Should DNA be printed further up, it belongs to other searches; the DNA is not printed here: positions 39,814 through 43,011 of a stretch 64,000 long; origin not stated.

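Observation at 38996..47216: Orphan NarG/SerA/EbdA-clade periplasmic molybdoenzyme operon led by a rhodanese, with no readable substrate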

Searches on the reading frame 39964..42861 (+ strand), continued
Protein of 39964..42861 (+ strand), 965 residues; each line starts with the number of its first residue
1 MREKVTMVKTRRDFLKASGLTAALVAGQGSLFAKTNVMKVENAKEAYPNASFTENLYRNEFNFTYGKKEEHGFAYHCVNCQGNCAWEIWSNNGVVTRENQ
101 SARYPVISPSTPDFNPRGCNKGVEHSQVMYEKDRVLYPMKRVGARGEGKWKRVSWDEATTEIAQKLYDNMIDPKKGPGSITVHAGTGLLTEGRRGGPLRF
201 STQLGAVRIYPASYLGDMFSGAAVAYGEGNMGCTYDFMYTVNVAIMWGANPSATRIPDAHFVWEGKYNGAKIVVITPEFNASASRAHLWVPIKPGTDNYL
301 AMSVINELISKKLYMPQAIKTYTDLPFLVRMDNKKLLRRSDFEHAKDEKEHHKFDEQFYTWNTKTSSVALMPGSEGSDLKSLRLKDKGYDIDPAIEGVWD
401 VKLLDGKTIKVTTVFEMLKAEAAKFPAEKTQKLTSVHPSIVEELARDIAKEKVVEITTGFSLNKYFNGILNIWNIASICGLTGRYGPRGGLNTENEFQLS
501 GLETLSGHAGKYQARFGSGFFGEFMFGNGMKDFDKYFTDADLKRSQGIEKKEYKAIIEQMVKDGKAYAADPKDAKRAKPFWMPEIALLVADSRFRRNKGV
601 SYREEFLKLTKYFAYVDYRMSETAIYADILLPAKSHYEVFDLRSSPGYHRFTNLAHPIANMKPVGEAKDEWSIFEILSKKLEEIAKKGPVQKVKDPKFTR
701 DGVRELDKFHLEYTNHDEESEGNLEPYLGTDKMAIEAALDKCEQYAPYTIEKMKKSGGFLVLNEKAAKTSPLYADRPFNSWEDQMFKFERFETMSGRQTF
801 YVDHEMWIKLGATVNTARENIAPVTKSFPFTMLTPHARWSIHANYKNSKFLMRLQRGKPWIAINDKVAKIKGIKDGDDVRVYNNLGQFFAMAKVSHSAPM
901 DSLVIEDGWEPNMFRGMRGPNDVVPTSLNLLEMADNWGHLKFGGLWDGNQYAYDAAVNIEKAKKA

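Call 7: find_related_loci(query=window:39964-42861:+, collection=genome_contigs, flank=8000)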
Query window:39964-42861:+ (965 aa) in genome_contigs; peptide patterns used: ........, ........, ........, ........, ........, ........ (x = any residue, [..] = any of these).
85 stretches matched a pattern; 49 encode a relative of the query (tblastn E <= 1e-3); 46 distinct loci.
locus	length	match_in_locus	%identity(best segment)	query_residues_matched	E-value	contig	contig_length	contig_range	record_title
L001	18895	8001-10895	92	1-965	0e+0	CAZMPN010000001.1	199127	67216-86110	MAG TPA_asm: uncultured Helicobacter sp. isolate SRP278314_co2_375 genome assembly, contig: NODE_100_length_199127_cov_8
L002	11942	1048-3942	92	1-965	0e+0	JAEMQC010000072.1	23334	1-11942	MAG: Campylobacteraceae bacterium isolate 2016_B01_C_14 c_000000000218, whole genome shotgun sequence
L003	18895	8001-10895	92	1-965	0e+0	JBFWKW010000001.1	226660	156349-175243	MAG: Campylobacterales bacterium isolate CA_2019_NHSR_51 NODE_127_length_226660_cov_6.222948_NHSR, whole genome shotgun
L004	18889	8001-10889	91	3-965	0e+0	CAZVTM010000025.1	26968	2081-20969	MAG TPA_asm: uncultured Helicobacter sp. isolate SRP290908_co2_63 genome assembly, contig: NODE_2234_length_26968_cov_6.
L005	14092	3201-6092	91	1-965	0e+0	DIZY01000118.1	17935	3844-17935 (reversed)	MAG TPA_asm: Helicobacteraceae bacterium UBA6016 UBA6016_contig_2003, whole genome shotgun sequence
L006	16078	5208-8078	80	7-963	0e+0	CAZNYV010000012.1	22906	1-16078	MAG TPA_asm: uncultured Campylobacteraceae bacterium isolate binchicken_co221_23 genome assembly, contig: NODE_69_length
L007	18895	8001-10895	91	1-965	0e+0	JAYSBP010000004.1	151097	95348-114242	MAG: Campylobacterales bacterium isolate XM6_XAHMGE1bin.24 NODE_83_length_151097_cov_3.265033, whole genome shotgun sequ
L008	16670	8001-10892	91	1-965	0e+0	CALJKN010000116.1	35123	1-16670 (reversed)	MAG TPA_asm: uncultured Helicobacteraceae bacterium isolate SRR6231178_bin.58_CONCOCT_v1.1_MAG genome assembly, contig:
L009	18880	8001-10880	68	1-962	0e+0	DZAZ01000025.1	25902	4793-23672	MAG TPA_asm: Helicobacter cetorum isolate SulCav_PC08_66_28_11 SulCav_PC08-66_1163_length_25902_cov_8.507835, whole geno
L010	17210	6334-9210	90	7-965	0e+0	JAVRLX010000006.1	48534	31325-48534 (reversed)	MAG: Campylobacterales bacterium isolate TVZ.SD19.47 Campylobacterota_1_MX5.22_95_48535_14.148281, whole genome shotgun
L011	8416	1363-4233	68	1-959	0e+0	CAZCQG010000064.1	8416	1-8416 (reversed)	MAG TPA_asm: uncultured Campylobacterales bacterium isolate SRP304446_co1_130 genome assembly, contig: NODE_5994_length_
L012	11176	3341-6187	68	11-962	0e+0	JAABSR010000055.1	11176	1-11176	MAG: Campylobacterales bacterium isolate S15.Bin067 Scaffold_51, whole genome shotgun sequence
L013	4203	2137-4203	96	1-689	0e+0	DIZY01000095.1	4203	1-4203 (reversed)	MAG TPA_asm: Helicobacteraceae bacterium UBA6016 UBA6016_contig_46860, whole genome shotgun sequence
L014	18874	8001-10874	69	11-962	0e+0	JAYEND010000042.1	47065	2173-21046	MAG: Campylobacterota bacterium isolate MAG064 MAG064_42, whole genome shotgun sequence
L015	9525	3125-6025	68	2-964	0e+0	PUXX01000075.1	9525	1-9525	MAG: Epsilonproteobacteria bacterium isolate EPR_DSHV_bin 54 contig-127_8885, whole genome shotgun sequence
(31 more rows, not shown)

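Call 15: search_dna_similar(query=window:39964-42861:+, collection=plasmids, mode=protein, max_rows=40, max_evalue=1e-20)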
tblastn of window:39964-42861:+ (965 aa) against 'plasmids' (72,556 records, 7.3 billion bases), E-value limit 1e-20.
Records with a match: 317; places in all: 335; records where one place covers at least 80% of the query: 10.
Best place of each record, by identity: <60% 317.
By first word of the organism name: Ralstonia 131; Escherichia 48; Thermus 14; Paracoccus 10; Caballeronia 9; Burkholderia 8; Klebsiella 7; Rahnella 6; Rhodococcus 5; Pantoea 5; and 43 more.
By predicted mobility (MOB-suite, as given by PLSDB): non-mobilizable 167; mobilizable 135; conjugative 15.
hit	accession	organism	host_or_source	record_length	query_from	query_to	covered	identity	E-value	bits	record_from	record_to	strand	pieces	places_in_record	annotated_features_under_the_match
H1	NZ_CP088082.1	Ideonella dechloratans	Cell culture,Activated sludge, ...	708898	11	962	99%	34.4%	5e-153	508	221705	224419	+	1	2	chlorate reductase subunit alpha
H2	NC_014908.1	Alicycliphilus denitrificans BC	-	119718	11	962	99%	34.3%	3e-152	506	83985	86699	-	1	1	clrA: chlorate reductase subunit alpha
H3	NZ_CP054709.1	Halarchaeum sp. CBA1220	solar salt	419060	10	961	99%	28.7%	9e-105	367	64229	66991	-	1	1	molybdopterin-dependent oxidoreductase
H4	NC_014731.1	Halogeometricum borinquense DSM 11551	-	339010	10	961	99%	28.7%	8e-106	370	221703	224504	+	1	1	molybdopterin-dependent oxidoreductase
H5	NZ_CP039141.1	Haloferax mediterranei ATCC 33500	Cell culture,Spain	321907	10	962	99%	28.5%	1e-104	367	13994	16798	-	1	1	narG: nitrate reductase subunit alpha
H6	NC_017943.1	Haloferax mediterranei ATCC 33500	-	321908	10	962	99%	28.5%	1e-104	367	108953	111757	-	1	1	narG: nitrate reductase subunit alpha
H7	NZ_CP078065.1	Haloferax larsenii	Cell culture,Salt Lake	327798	10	962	99%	28.5%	1e-103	363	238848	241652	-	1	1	molybdopterin-dependent oxidoreductase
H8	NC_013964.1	Haloferax volcanii DS2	-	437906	10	962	99%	28.0%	5e-101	356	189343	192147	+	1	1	molybdopterin-dependent oxidoreductase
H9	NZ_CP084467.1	Halomicrobium salinisoli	cell culture,gobi saline soil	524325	10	942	97%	28.0%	1e-99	351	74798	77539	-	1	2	molybdopterin-dependent oxidoreductase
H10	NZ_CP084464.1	Halomicrobium salinisoli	cell culture,gobi saline soil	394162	10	942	97%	27.8%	5e-98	347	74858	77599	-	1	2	molybdopterin-dependent oxidoreductase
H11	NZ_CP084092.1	Halomicrobium urmianum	cell culture,salt lake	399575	54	701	67%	26.8%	2e-60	233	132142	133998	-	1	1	molybdopterin-dependent oxidoreductase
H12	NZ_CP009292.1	Novosphingobium pentaromativorans US6-1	mud sediment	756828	79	689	63%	25.2%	5e-35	153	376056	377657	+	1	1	molybdopterin-dependent oxidoreductase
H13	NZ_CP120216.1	Agrobacterium leguminum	-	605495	68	681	64%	24.2%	1e-28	132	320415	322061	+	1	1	molybdopterin-dependent oxidoreductase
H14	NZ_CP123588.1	Alisedimentitalea scapharcae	Anadara broughtonii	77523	3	490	51%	29.1%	2e-49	199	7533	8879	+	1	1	molybdopterin-dependent oxidoreductase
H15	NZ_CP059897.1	Ciceribacter thiooxidans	mixed culture,soil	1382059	12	486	49%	26.0%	4e-33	147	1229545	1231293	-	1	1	none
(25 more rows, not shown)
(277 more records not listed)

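Call 23: get_annotated_region(hit=H1, flank=6000)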
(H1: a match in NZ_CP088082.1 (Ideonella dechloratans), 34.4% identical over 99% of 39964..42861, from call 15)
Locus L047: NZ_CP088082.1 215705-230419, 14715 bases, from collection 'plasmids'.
description: Ideonella dechloratans strain CCUG 30977 plasmid unnamed1, complete sequence
organism: Ideonella dechloratans (NCBI taxid 36863)
taxonomy: Bacteria; Pseudomonadota; Betaproteobacteria; Burkholderiales; Sphaerotilaceae; Ideonella; Ideonella dechloratans
host: -; source: Cell culture,Activated sludge, wastewater treatment plant; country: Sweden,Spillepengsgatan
typing (MOB-suite, as given by PLSDB): non-mobilizable
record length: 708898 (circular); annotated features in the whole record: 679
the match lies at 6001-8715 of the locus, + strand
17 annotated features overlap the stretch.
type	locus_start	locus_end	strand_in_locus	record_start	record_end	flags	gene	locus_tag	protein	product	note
CDS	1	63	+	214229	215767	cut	istA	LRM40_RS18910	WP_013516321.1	IS21-like element ISIde2 family transposase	-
CDS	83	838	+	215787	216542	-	istB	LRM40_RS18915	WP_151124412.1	IS21-like element ISIde2 family helper ATPase IstB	-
CDS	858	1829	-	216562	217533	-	-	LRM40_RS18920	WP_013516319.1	tyrosine-type recombinase/integrase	GO:0015074 - DNA integration [Evidence IEA]; GO:0006310 - DNA recombination [Evidence IEA]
CDS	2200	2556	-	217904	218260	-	-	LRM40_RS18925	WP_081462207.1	cupin domain-containing protein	-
CDS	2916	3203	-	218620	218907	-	-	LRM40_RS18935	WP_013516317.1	pentapeptide MXKDX repeat protein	-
CDS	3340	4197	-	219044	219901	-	-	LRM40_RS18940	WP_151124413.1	chlorite dismutase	-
CDS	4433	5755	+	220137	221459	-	-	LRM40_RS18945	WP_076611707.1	ISL3-like element ISIde1 family transposase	-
CDS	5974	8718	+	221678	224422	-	-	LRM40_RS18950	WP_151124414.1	chlorate reductase subunit alpha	-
CDS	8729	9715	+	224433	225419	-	-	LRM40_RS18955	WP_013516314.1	chlorate reductase subunit beta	-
CDS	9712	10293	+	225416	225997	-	-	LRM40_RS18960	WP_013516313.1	chlorate reductase assembly chaperone protein ClrD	-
CDS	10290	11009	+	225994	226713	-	-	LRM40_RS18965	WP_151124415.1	chlorate reductase subunit gamma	-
CDS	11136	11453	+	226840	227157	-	-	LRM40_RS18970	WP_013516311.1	c-type cytochrome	-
CDS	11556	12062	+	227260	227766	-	mobB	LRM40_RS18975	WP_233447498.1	molybdopterin-guanine dinucleotide biosynthesis protein B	GO:0006777 - Mo-molybdopterin cofactor biosynthetic process [Evidence IEA]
CDS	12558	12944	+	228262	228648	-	-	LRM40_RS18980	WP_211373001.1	metalloregulator ArsR/SmtB family transcription factor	GO:0006355 - regulation of DNA-templated transcription [Evidence IEA]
CDS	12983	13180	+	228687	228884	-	-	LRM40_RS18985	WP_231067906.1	SHOCT domain-containing protein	-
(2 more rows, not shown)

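Call 24: get_annotated_region(hit=H5, flank=4000)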
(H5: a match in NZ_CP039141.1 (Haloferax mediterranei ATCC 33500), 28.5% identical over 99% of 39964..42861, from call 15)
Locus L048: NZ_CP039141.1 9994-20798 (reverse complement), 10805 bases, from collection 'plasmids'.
description: Haloferax mediterranei ATCC 33500 plasmid pHME322, complete sequence
organism: Haloferax mediterranei ATCC 33500 (NCBI taxid 523841)
taxonomy: Archaea; Euryarchaeota; Halobacteria; Halobacteriales; Haloferacaceae; Haloferax; Haloferax mediterranei; Haloferax mediterranei ATCC 33500
host: -; source: Cell culture,Spain; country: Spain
typing (MOB-suite, as given by PLSDB): non-mobilizable
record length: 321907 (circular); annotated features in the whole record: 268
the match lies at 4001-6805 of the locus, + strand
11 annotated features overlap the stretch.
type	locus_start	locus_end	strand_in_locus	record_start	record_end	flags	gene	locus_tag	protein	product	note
CDS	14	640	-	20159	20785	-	-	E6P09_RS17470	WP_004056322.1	TetR/AcrR family transcriptional regulator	GO:0006355 - regulation of DNA-templated transcription [Evidence IEA]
CDS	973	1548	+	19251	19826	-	-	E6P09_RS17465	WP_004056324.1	hypothetical protein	-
CDS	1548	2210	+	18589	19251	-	-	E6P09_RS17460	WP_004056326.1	Rieske 2Fe-2S domain-containing protein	-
CDS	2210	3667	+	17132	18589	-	-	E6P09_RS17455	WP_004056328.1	cytochrome bc complex cytochrome b subunit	-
CDS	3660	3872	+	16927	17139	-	-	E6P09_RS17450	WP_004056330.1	hypothetical protein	-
CDS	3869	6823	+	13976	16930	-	narG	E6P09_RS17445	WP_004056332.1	nitrate reductase subunit alpha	-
CDS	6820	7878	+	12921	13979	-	narH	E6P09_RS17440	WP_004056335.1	nitrate reductase subunit beta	-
CDS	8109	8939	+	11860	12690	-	-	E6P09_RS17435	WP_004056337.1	ethylbenzene dehydrogenase-related protein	-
CDS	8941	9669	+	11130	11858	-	-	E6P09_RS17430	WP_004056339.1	molecular chaperone TorD family protein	-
CDS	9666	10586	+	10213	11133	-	-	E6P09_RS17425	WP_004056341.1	hypothetical protein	-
CDS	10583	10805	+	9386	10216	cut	-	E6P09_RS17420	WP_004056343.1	HEAT repeat domain-containing protein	-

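Call 28: search_protein_representatives(protein=window:39964-42861:+)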
Query: 965 residues. Proteins with E-value up to 0.001 (for the whole library): 6906; up to 1e-10: 2608; up to 1e-30: 413. The best 150 are listed.
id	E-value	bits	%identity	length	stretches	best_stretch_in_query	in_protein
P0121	0.0e+00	1487.2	67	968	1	9-962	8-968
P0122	1.2e-251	854.3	44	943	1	10-961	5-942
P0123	4.8e-230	782.7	49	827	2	126-963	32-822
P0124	3.0e-221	753.7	53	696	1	218-961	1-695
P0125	2.1e-211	721.0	42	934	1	10-963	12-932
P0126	5.2e-191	653.5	40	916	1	10-963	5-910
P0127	3.3e-161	554.9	37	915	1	10-962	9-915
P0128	1.3e-138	480.1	36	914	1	10-963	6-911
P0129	2.5e-135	469.3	44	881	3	91-253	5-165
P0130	2.0e-132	459.6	36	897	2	75-502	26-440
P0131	4.2e-128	445.3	36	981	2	110-962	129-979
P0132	2.4e-124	432.9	34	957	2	52-490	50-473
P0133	2.1e-123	429.8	33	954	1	10-960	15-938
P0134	2.2e-123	429.7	34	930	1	43-965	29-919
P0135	4.2e-122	425.5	32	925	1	9-943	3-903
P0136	2.8e-120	419.4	34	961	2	10-522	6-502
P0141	1.9e-112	393.6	33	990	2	9-538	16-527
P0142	2.5e-111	389.8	35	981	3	76-489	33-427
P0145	4.2e-106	372.5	34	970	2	69-490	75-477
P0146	6.2e-105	368.7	34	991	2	53-491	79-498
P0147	9.3e-104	364.8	32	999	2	9-490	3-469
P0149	1.1e-100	354.6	32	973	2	72-503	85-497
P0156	4.5e-92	326.1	31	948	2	72-503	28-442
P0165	2.1e-85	304.0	32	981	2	10-489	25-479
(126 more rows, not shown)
